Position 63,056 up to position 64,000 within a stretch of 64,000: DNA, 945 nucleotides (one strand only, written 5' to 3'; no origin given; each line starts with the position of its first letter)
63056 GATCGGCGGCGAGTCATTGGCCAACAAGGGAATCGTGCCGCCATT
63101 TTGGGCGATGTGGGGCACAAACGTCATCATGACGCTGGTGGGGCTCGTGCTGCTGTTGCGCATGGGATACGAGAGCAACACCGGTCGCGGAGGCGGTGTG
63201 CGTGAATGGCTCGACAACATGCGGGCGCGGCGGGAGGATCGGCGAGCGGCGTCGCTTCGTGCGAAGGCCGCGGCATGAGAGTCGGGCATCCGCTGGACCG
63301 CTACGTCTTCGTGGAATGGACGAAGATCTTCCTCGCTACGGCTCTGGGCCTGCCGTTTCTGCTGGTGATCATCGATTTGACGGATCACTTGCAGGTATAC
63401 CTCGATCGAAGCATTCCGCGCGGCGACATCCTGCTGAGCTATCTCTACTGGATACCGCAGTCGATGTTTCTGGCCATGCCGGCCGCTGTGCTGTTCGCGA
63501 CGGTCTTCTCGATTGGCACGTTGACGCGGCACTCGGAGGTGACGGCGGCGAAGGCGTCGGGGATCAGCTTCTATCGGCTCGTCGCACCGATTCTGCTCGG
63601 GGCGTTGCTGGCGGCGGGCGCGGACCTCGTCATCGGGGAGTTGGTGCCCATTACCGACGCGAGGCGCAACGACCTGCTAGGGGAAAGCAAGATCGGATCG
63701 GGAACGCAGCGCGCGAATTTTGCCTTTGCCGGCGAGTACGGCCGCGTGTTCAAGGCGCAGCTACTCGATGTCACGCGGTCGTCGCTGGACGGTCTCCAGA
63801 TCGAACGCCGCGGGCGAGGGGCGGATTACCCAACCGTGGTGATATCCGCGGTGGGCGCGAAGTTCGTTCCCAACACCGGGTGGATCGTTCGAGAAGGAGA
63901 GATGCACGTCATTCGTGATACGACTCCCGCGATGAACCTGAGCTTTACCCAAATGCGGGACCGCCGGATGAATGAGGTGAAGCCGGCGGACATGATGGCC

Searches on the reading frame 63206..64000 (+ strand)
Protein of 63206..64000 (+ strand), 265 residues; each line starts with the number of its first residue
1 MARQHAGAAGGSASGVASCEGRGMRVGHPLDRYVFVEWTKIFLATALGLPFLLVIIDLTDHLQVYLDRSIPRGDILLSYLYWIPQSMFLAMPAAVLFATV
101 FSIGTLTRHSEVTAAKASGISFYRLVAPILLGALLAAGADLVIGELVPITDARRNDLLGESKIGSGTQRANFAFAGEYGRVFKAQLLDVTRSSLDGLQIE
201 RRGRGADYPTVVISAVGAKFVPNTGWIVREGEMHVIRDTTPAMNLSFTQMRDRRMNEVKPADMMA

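Call 8: search_protein_families(library=pfam, proteins=[window:63206-64000:+], max_evalue=0.001)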
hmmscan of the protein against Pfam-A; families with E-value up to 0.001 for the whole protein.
window:63206-64000:+ (265 aa): 1 family
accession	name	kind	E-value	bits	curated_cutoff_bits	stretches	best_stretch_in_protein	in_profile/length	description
PF03739.19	LptF_LptG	-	1.6e-34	120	27.9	1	32-250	1-224/353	Lipopolysaccharide export system permease LptF/LptG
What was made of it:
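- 63206..64000 (+): Second lptF/lptG-type permease, cut by the end of the window. Pfam LptF_LptG scores 120 bits (call 8).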
